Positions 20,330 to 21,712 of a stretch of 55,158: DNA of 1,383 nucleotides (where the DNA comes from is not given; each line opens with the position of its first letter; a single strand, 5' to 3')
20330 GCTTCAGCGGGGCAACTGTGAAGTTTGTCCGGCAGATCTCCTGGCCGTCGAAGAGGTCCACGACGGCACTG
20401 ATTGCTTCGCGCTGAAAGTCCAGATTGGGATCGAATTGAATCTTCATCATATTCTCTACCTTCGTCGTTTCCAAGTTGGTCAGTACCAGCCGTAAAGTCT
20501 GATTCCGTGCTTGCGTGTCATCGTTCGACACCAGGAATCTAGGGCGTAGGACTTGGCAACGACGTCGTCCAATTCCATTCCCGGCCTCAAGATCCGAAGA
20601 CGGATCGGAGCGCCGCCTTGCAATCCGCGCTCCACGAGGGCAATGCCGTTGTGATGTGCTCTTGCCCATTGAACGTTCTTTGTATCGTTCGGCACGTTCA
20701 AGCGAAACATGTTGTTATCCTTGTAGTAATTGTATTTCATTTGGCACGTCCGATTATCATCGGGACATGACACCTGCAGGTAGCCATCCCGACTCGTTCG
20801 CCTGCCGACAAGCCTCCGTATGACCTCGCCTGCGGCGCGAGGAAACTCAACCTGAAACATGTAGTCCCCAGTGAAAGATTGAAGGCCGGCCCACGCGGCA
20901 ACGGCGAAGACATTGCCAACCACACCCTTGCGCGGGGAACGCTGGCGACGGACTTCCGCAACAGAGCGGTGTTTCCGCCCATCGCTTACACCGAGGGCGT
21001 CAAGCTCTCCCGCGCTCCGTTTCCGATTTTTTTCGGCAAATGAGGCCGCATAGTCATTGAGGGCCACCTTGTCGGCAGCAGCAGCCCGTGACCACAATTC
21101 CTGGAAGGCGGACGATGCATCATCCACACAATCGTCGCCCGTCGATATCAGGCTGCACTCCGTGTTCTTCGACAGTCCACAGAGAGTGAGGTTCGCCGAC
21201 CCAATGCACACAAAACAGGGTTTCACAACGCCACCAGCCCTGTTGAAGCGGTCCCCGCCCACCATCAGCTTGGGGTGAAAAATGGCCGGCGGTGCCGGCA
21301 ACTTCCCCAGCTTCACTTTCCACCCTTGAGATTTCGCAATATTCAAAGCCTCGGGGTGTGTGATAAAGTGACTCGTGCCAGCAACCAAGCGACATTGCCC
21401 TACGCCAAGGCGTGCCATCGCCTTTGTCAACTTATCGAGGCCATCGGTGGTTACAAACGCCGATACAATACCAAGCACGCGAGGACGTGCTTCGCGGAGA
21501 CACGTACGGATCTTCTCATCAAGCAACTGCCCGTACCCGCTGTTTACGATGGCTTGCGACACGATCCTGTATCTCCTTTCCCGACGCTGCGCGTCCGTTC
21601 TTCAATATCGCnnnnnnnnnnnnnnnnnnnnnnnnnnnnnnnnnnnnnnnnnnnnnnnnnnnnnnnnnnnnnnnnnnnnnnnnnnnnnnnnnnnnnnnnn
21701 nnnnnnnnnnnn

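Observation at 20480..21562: HKD/PLD-family nuclease inserted between mod and res of a complete type III R-M system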

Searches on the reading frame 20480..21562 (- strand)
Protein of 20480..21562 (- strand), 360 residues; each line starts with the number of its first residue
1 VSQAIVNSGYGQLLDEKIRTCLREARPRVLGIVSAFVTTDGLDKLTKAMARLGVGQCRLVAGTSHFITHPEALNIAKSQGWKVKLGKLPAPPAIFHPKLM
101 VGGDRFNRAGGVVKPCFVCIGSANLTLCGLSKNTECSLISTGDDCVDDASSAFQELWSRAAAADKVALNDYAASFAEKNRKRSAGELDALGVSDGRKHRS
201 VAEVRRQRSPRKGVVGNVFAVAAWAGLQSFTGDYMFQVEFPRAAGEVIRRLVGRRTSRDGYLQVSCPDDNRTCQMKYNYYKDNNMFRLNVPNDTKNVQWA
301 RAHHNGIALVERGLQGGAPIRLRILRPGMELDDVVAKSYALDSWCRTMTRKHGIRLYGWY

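Call 3: search_protein_families(library=pfam, proteins=[window:20480-21562:-], max_evalue=0.1)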
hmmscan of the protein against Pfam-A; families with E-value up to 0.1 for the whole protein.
window:20480-21562:- (360 aa): 1 family
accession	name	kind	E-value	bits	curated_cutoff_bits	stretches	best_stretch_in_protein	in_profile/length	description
PF13091.12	PLDc_2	-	2.7e-08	34.1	27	1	19-157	2-132/132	PLD-like domain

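Call 4: search_protein_families(library=padloc, proteins=[window:20480-21562:-], max_evalue=0.1)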
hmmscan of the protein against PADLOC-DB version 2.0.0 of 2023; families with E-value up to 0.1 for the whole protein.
window:20480-21562:- (360 aa): 8 families
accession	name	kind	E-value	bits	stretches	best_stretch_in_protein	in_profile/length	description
PDLC03829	ZacB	-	0.0013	15.7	1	117-175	311-361/586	-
PDLC02901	DpdK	-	0.0023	15.6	1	115-159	127-171/173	DpdK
PDLC02604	DrmC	-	0.0026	16.3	1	118-159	44-84/92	DrmC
PDLC02601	DrmC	-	0.0096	13.3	1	118-159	247-287/295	DrmC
PDLC02707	PbeA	-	0.013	12.1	1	94-181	136-219/672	PbeA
PDLC03658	mREase_IV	-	0.014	11.1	1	118-181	133-199/953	Type IV methyl-directed restriction enzyme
PDLC02614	DrmC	-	0.023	12.5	1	118-146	113-141/153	DrmC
PDLC04553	PDC-M27B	-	0.057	10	1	93-136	106-142/635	-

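Call 5: search_protein_families(library=ncbifam, proteins=[window:20480-21562:-], max_evalue=0.1)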
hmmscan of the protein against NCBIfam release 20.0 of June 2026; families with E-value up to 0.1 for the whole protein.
window:20480-21562:- (360 aa): 3 families
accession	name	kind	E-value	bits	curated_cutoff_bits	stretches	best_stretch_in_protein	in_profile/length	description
NF006115.0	PRK08264.1-1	equivalog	0.016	14.6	454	0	17-42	156-181/237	SDR family oxidoreductase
NF038319.1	DISARM_DrmC_I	equivalog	0.024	14.2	133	1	118-156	196-234/236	DISARM system phospholipase D-like protein DrmC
NF041068.1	DpdK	equivalog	0.025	14.1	100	1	112-157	122-167/167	phospholipase D-like domain-containing protein DpdK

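Call 6: find_homologous_proteins(query=window:20480-21562:-, max_evalue=0.001)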
Query window:20480-21562:- (360 aa): 279 proteins with E <= 0.001 among 5396 candidates; the best 120 are listed.
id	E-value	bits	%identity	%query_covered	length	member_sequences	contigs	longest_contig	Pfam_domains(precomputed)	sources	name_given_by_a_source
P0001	7.0e-245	830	100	100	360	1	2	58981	PF13091.13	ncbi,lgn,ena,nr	ncbi:MAG: hypothetical protein KAW17_02920 [Candidatus Eisenbacteria sp.]|nr:hypothetical protein [C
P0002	4.5e-140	485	61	100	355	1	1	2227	PF13091.13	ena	-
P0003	8.8e-131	454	57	100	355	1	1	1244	PF13091.13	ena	-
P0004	4.0e-130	452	57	100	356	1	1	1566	PF13091.13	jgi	-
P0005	3.8e-128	446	55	100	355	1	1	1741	PF13091.13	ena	-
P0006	5.4e-113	396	52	100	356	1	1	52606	-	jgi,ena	-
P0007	1.6e-111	391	51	100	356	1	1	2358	-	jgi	jgi:hypothetical protein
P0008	6.1e-111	389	52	98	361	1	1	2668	PF13091.13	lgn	-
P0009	6.6e-111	389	52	100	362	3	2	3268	PF13091.13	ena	-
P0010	6.6e-109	382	49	100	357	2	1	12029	-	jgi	jgi:hypothetical protein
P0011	1.5e-108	381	50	100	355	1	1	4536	PF13091.13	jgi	jgi:HKD family nuclease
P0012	2.7e-108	380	51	100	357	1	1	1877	PF13091.13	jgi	jgi:HKD family nuclease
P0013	3.2e-108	380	50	100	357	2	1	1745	PF13091.13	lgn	-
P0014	3.9e-108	380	50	100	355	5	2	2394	PF13091.13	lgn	-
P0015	1.0e-107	378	49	100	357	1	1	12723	PF13091.13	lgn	-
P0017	1.5e-107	378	50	100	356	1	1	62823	PF13091.13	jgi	jgi:HKD family nuclease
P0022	4.1e-107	376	49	100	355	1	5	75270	PF13091.13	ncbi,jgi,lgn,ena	-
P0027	4.4e-106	373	49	100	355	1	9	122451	PF13091.13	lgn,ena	-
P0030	1.9e-105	371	48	100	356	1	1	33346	PF13091.13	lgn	-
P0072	4.7e-101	357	48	98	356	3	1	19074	PF13091.13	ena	-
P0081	3.2e-100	354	48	100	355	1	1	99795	PF13091.13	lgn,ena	-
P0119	7.1e-92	326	46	95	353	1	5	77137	PF13091.13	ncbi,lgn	-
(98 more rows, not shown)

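Call 7: search_solved_structures(query=window:20480-21562:-, max_evalue=10, show_alignments=2)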
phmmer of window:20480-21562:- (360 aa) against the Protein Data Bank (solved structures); distinct sequences matched with E-value up to 10: 5.
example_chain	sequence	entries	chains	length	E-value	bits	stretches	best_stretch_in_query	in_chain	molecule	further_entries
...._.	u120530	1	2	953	0.11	14.8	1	118-183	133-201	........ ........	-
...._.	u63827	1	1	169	0.14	14.4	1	111-161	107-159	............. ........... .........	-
4gen_A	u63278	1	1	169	0.16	14.2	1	111-161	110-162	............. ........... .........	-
4gel_A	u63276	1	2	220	0.24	13.7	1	111-161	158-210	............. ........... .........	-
4gem_A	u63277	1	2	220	0.27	13.5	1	112-161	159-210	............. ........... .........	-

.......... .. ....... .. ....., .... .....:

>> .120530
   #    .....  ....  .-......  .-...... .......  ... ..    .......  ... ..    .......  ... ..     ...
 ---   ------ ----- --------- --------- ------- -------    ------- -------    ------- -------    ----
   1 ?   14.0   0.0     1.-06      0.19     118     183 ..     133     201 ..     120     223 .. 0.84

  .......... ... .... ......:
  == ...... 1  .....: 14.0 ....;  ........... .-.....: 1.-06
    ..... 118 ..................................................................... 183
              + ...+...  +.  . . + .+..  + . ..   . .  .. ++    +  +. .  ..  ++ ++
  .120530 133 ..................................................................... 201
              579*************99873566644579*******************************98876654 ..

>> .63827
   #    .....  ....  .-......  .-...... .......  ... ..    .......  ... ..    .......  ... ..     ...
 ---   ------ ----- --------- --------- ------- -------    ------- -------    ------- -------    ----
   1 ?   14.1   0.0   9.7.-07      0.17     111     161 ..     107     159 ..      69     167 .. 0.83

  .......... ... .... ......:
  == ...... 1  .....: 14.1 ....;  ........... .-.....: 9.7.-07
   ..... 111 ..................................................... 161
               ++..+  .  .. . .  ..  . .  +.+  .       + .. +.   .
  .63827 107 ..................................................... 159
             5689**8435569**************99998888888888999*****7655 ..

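Call 9: find_related_loci(query=A1, collection=genome_contigs, flank=10000)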
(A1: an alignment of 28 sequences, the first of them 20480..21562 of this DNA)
Query A1 (360 aa) in genome_contigs; peptide patterns used: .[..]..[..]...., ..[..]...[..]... (x = any residue, [..] = any of these).
55 stretches matched a pattern; 44 encode a relative of the query (tblastn E <= 1e-3); 44 distinct loci.
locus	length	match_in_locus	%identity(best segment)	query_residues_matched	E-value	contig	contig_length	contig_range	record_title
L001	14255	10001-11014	50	17-360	4e-109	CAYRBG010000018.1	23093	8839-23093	MAG TPA_asm: uncultured Sphaerotilus sp. isolate SRP220891_co2_68 genome assembly, contig: NODE_3441_length_23093_cov_20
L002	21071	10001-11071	50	1-360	5e-108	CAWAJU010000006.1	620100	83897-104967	MAG: uncultured beta proteobacterium isolate MFD02416.bin.1.304 genome assembly, contig: contig_25414, whole genome shot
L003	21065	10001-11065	48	1-360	1e-106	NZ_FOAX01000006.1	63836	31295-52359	Pseudoxanthomonas sp. GM95, whole genome shotgun sequence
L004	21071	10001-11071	51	1-360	2e-105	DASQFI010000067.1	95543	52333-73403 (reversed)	MAG TPA_asm: Vicinamibacterales bacterium isolate SMAG_U11776 k141_43898, whole genome shotgun sequence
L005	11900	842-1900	49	2-360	4e-105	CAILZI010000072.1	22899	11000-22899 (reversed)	MAG: uncultured Verrucomicrobia bacterium isolate Ki2-D3_bin-1137 genome assembly, contig: bin-1137:072/265, whole genom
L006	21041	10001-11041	46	5-360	4e-104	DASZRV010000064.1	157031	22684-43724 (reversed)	MAG TPA_asm: Lacunisphaera sp. isolate SMAG_U6033 k141_788303, whole genome shotgun sequence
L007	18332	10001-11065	47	1-360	1e-102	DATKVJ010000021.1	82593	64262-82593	MAG TPA_asm: Rhodocyclaceae bacterium isolate SMAG_U14130 k141_2881140, whole genome shotgun sequence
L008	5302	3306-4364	47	1-360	7e-102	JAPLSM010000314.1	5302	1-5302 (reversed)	MAG: Spirochaetes bacterium isolate LacPavin_0920_SED5_MAG_67_21 LacPavin_0920_SED5_scaffold_602480, whole genome shotgu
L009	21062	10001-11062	47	2-360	2e-99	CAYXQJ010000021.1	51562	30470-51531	MAG TPA_asm: uncultured Hyphomicrobiales bacterium isolate SRP329715_co2_289 genome assembly, contig: NODE_1339_length_5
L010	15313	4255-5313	42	1-360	2e-80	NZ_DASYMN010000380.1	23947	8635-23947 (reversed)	MAG: Bradyrhizobium sp. isolate SMAG_U4376 k141_3684101, whole genome shotgun sequence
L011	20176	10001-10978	42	30-360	3e-79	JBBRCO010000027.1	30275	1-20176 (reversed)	MAG: Verrucomicrobiales bacterium isolate Co_metawrap_2407 Cmw_2407_k141_24697760_length_30275_cov_10.9791, whole genome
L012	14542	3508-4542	43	7-360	4e-78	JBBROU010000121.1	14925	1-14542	MAG: Bryobacterales bacterium isolate La1_metabat2.335 LA1C_B2.335_k141_905286L_14925_cov_51.5854, whole genome shotgun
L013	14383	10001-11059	40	1-360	6e-75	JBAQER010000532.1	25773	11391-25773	MAG: Bradyrhizobium sp. isolate MFD12017_ilm_asm_bin10 k127_172476, whole genome shotgun sequence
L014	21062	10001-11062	40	1-360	2e-73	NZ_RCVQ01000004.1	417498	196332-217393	Roseomonas sp. KE0001 4, whole genome shotgun sequence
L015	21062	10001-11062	39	1-360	9e-73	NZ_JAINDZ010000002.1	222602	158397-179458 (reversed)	Methylosinus sp. Sm6 NODE_2_length_222602_cov_83.059962, whole genome shotgun sequence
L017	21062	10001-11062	37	1-360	2e-69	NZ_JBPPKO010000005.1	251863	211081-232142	Tepidicaulis sp. LMO-SS28 SS.TM.28_ctg005_LMO-SS28, whole genome shotgun sequence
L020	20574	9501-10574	39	1-360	6e-66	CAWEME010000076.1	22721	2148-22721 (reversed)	MAG: uncultured Alphaproteobacteria bacterium isolate MFD03044.bin.1.109 genome assembly, contig: contig_84478, whole ge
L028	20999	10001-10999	37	17-360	6e-61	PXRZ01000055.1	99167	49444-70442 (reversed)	MAG: Halobacteriales archaeon QS_8_69_73 qs_8_scaffold_57, whole genome shotgun sequence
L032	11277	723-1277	50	172-360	2e-54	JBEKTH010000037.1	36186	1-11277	MAG: Verrucomicrobiota bacterium isolate SPRUCE 553 SPRUCE_553_37, whole genome shotgun sequence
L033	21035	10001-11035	35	1-360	3e-54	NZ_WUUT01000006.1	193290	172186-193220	Halovenus carboxidivorans strain WSH3 Ga0216322_106, whole genome shotgun sequence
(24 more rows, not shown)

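Call 21: search_protein_families(library=pfam, proteins=[L028:2948-5833:+, L028:5830-9942:+, L028:11164-16461:+, L033:6945-9998:+, L033:11081-13609:-, L033:4808-6574:-, L006:10980-12650:+, L006:12726-13868:+, L006:8715-9794:+], max_evalue=0.001)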
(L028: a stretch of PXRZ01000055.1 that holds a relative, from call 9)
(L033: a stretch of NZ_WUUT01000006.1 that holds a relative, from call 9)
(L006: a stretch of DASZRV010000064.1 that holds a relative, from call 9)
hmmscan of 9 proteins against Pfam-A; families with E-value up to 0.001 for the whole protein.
L028:2948-5833:+ (961 aa): 3 families
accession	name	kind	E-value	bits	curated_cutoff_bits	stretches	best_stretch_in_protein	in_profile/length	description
PF00271.37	Helicase_C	-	3e-22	79.4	23.5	1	493-607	5-110/110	Helicase conserved C-terminal domain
PF00176.29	SNF2-rel_dom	-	2.2e-15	57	24.9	1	125-310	18-196/290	SNF2-related domain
PF04851.21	ResIII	-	2.7e-11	44.1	22.5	1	126-279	25-163/164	Type III restriction enzyme, res subunit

L028:5830-9942:+ (1370 aa): 4 families
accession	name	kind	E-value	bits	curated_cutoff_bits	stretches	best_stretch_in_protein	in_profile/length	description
PF07669.17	Eco57I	-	4.7e-22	79.3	25.3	1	577-819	1-94/171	Eco57I restriction-modification methylase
PF20473.4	MmeI_Mtase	-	3e-08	33.6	27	1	522-603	15-89/259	MmeI, DNA-methyltransferase domain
PF02384.22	N6_Mtase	-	8.8e-07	29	20.4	1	482-601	21-102/311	N-6 DNA Methylase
PF20465.4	MmeI_hel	-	0.00064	20.9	27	0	317-396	5-75/75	MmeI, helicase spacer domain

L028:11164-16461:+ (1765 aa): 3 families
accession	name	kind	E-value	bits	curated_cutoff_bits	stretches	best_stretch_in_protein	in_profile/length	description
PF00270.35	DEAD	-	1.3e-23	84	26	1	94-291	2-162/167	DEAD/DEAH box helicase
PF00271.37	Helicase_C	-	9.2e-13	48.9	23.5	1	1007-1079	39-109/110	Helicase conserved C-terminal domain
PF09369.15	MZB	-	5.3e-09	37.1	24.2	1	1533-1619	1-80/80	MrfA Zn-binding domain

L033:6945-9998:+ (1017 aa): 3 families
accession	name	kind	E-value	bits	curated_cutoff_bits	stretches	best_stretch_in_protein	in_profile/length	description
PF02384.22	N6_Mtase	-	2.5e-29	103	20.4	1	318-589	3-236/311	N-6 DNA Methylase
PF07669.17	Eco57I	-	1.2e-25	91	25.3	1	394-570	1-169/171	Eco57I restriction-modification methylase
PF20473.4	MmeI_Mtase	-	5.7e-08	32.7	27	1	361-525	22-191/259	MmeI, DNA-methyltransferase domain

L033:11081-13609:- (842 aa): 0 families

L033:4808-6574:- (588 aa): 1 family
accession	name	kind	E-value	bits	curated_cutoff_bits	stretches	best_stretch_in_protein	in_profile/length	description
PF13401.12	AAA_22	-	0.00032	21.5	27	1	241-293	5-46/130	AAA domain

L006:10980-12650:+ (556 aa): 5 families
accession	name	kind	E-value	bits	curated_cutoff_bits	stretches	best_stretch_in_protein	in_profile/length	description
PF01555.25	N6_N4_Mtase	-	1.8e-42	146.2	26.7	1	47-374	1-220/221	DNA methylase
PF04471.18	Mrr_cat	-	1.1e-06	29.2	21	1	406-496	5-96/115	Restriction endonuclease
PF22722.2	NA-iREase1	-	1.8e-05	25.1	27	1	426-498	19-89/106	NACHT-associated inactive Restriction Endonuclease 1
PF13847.12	Methyltransf_31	-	0.0002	21.5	27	0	335-386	3-57/145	Methyltransferase domain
PF02086.21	MethyltransfD12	-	0.00043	20.5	22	0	42-75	171-207/253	D12 class N6 adenine-specific DNA methyltransferase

L006:12726-13868:+ (380 aa): 3 families
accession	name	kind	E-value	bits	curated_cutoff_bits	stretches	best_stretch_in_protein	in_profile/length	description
PF00072.30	Response_reg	-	7.7e-26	90.9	30.2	1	18-126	1-110/111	Response regulator receiver domain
PF02518.31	HATPase_c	-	5.2e-23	82.1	26.4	1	278-378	5-110/111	Histidine kinase-, DNA gyrase B-, and HSP90-like ATPase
PF13589.12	HATPase_c_3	-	7.9e-07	29.6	25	1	281-329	5-54/137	Histidine kinase-, DNA gyrase B-, and HSP90-like ATPase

L006:8715-9794:+ (359 aa): 2 families
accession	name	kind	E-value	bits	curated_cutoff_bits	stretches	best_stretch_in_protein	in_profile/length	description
PF00005.33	ABC_tran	-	9.9e-26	91.4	25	1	73-216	2-136/137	ABC transporter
PF13304.12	AAA_21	-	2.2e-11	44.8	27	1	183-247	232-298/304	AAA domain, putative AbiEii toxin, Type IV TA system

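Call 22: predict_structure(alignment_id=A1)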
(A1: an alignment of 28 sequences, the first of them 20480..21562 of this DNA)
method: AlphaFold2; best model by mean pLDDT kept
length: 360 residues; sequences in the alignment: 28
mean_pLDDT: 90.5   pTM: 0.86
mean pLDDT of the five models: 90.5, 89.4, 88.5, 88.4, 85.5
residues with pLDDT >= 90: 253; 70-90: 88; 50-70: 18; < 50: 1
segments of 3 or more residues with pLDDT < 50: none
pLDDT, mean of each block of 10 residues (from residue 1): 67 81 95 95 93 96 93 96 92 87 96 95 84 79 90 96 96 93 88 75 87 88 89 82 95 95 98 96 93 96 94 96 96 92 87 87
secondary structure, 60 per line:
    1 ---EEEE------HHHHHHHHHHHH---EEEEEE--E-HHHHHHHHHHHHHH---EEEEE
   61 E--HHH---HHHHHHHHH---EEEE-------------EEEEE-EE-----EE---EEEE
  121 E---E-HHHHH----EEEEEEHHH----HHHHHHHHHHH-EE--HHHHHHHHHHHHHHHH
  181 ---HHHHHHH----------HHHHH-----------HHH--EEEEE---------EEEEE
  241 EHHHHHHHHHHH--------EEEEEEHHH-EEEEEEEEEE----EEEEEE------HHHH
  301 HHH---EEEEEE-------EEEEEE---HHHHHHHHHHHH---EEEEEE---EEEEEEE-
elements in order: E4-7 H14-25 E29-34 H39-52 E56-61 H70-78 E82-85 E99-103 E117-121 H127-131 E136-141 H149-159 H165-180 H184-190 H201-205 E222-226 E236-241 H242-252 E261-266 E271-280 E285-290 H297-303 E307-312 E320-325 H329-340 E344-349 E353-359

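Call 24: search_protein_families(library=pfam, proteins=[L013:8393-9964:+, L013:5309-7039:+, L013:4046-5305:+, L013:11417-12418:-, L013:11880-13247:-, L013:12484-14103:+, L013:2138-3481:+], max_evalue=0.001)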
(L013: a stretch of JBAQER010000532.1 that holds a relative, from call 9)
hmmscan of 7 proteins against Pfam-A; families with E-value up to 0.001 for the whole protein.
L013:8393-9964:+ (523 aa): 5 families
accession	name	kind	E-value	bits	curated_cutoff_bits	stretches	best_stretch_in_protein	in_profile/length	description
PF01555.25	N6_N4_Mtase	-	7e-46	157.4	26.7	1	22-348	1-219/221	DNA methylase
PF22722.2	NA-iREase1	-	1.2e-07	32.1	27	1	382-494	3-105/106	NACHT-associated inactive Restriction Endonuclease 1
PF04471.18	Mrr_cat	-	7.8e-07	29.7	21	1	379-472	4-101/115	Restriction endonuclease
PF13847.12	Methyltransf_31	-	0.0005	20.2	27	0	310-362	3-59/145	Methyltransferase domain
PF02086.21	MethyltransfD12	-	0.00055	20.2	22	0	19-43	173-200/253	D12 class N6 adenine-specific DNA methyltransferase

L013:5309-7039:+ (576 aa): 2 families
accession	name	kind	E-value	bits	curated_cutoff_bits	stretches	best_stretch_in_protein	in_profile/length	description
PF00501.34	AMP-binding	-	9.5e-99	331.2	29.9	1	39-428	2-384/384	AMP-binding enzyme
PF13193.12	AMP-binding_C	-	8.9e-16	59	24.5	1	479-554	1-76/76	AMP-binding enzyme C-terminal domain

L013:4046-5305:+ (419 aa): 0 families

L013:11417-12418:- (333 aa): 1 family
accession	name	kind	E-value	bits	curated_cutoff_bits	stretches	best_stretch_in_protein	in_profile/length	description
PF00294.29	PfkB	-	1e-48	166.7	25.8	1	59-318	35-297/302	pfkB family carbohydrate kinase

L013:11880-13247:- (455 aa): 0 families

L013:12484-14103:+ (539 aa): 1 family
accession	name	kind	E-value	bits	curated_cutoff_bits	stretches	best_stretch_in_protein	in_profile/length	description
PF03023.19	MurJ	-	4.5e-84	283.1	27.4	1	46-482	1-435/451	Lipid II flippase MurJ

L013:2138-3481:+ (447 aa): 0 families
